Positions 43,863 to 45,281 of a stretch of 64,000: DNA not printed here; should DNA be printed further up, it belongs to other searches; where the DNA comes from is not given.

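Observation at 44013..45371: Stand-alone UvrC N-terminal half (GIY-YIG + Cys4 + UVR) with an unrelated C-terminus, next to a Fis-type HTH mini-protein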

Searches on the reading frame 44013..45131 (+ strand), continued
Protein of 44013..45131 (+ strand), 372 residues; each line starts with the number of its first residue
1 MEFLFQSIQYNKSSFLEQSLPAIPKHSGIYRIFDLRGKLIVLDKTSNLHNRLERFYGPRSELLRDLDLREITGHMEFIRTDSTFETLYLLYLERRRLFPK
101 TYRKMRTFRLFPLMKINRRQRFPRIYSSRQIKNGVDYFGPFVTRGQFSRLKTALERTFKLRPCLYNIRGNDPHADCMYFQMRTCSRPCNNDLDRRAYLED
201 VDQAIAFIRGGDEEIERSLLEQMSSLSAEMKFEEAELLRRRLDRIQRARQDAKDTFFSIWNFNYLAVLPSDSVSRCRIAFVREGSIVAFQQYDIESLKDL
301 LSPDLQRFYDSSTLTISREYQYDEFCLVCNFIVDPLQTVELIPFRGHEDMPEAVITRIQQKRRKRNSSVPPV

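Call 52: list_cluster_members(proteins=[P0136, P0139, P0144, P0146, P0147, P0154, P0156, P0157, P0173, P0193])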
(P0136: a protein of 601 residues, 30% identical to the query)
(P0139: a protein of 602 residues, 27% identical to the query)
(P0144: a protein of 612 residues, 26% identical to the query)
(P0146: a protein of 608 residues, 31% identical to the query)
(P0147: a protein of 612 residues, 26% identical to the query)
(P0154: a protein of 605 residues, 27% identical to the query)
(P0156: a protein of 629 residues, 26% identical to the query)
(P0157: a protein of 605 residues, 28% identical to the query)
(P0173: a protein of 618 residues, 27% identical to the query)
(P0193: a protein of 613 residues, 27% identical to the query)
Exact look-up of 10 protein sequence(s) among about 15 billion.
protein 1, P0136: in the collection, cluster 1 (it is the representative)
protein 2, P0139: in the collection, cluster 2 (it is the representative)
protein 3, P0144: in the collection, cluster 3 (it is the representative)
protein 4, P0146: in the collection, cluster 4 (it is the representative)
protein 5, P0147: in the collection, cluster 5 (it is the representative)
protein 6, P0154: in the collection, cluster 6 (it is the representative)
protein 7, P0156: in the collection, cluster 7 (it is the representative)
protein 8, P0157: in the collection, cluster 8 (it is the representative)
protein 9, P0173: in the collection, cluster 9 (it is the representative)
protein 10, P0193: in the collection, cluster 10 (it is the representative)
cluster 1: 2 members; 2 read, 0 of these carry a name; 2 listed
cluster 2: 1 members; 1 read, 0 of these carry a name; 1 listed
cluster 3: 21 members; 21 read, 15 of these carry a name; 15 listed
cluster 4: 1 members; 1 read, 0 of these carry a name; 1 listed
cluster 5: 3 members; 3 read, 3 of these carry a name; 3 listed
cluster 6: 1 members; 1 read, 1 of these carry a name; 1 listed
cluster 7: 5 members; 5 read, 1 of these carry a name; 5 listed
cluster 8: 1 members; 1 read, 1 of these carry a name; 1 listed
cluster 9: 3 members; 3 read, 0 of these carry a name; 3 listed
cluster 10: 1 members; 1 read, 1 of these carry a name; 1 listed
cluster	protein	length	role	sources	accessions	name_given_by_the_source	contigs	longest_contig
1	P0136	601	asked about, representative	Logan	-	-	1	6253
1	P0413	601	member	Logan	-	-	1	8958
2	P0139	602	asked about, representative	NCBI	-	-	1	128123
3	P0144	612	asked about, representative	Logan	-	-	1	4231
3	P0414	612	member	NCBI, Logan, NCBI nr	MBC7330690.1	excinuclease ABC subunit UvrC [bacterium]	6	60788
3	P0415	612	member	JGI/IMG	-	excinuclease ABC subunit C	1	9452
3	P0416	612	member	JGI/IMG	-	excinuclease ABC subunit C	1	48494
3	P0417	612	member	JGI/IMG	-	excinuclease ABC subunit C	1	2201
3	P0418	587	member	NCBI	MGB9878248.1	MAG: excinuclease ABC subunit UvrC, partial [bacterium]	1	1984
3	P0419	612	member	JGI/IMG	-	excinuclease ABC subunit C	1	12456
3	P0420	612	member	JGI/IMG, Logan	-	excinuclease ABC subunit C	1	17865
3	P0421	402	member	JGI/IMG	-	excinuclease ABC subunit C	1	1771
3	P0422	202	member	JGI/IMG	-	excinuclease ABC subunit C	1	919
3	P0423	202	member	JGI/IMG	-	excinuclease ABC subunit C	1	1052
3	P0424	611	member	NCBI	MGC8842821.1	MAG: excinuclease ABC subunit UvrC [bacterium]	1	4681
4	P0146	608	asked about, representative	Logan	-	-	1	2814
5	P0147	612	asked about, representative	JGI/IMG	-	excinuclease ABC subunit C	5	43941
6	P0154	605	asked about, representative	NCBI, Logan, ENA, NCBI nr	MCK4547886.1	MAG: excinuclease ABC subunit UvrC [Candidatus Eisenbacteria sp.] | excinuclease ABC subunit UvrC [Candidatus Eisenbacteria bacterium]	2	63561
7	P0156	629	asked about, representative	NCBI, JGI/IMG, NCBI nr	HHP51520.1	MAG TPA: excinuclease ABC subunit UvrC [Moorella mulderi] | excinuclease ABC subunit UvrC [Moorella mulderi]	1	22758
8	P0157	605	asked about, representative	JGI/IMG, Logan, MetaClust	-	\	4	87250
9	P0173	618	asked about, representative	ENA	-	-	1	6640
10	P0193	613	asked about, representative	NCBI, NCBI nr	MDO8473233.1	MAG: excinuclease ABC subunit UvrC [Dehalococcoidia bacterium] | excinuclease ABC subunit UvrC [Dehalococcoidia bacterium]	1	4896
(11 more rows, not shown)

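Call 68: list_cluster_members(proteins=[P0175, P0189, P0213, P0260, P0269, P0195, P0165, P0172, P0158, P0194])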
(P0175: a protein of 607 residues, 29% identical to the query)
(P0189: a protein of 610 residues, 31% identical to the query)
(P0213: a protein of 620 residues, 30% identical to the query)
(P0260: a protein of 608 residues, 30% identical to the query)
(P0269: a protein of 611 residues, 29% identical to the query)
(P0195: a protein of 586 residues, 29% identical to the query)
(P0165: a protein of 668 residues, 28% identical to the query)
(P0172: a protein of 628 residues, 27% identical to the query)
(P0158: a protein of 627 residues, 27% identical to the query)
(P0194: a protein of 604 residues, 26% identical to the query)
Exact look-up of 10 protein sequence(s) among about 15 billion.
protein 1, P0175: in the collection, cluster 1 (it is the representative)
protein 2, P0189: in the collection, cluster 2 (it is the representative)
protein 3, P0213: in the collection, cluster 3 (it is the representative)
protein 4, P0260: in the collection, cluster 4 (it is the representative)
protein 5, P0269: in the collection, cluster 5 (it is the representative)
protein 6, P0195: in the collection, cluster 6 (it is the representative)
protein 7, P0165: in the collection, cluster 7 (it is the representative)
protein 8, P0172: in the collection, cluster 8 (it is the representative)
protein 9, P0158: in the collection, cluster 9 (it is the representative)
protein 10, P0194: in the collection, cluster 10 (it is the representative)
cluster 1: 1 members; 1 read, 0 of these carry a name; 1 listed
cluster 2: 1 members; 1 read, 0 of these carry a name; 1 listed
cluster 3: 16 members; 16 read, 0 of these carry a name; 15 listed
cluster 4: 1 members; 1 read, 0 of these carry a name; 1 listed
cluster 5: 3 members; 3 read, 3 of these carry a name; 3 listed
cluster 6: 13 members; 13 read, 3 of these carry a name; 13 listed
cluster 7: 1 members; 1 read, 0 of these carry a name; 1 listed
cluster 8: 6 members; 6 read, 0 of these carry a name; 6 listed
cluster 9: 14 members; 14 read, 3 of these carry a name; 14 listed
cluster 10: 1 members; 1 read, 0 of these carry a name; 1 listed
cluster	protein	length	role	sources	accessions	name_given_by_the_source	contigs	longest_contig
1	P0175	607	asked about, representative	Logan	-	-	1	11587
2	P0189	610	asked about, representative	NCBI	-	-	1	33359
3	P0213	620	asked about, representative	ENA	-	-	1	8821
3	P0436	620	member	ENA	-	-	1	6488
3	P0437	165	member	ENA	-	-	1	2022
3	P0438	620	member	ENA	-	-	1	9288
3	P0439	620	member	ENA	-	-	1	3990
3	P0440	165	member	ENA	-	-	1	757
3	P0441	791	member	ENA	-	-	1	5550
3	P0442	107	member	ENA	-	-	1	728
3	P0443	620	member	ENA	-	-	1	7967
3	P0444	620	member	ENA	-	-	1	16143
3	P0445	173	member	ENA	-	-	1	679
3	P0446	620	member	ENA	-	-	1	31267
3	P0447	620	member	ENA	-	-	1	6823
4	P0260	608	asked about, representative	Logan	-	-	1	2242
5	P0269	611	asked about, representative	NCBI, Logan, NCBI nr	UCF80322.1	MAG: excinuclease ABC subunit UvrC [Acidobacteriota bacterium]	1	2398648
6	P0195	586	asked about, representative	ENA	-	-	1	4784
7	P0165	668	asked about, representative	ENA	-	-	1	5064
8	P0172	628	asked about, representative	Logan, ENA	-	-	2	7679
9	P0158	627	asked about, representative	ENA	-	-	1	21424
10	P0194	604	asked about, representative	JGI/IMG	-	-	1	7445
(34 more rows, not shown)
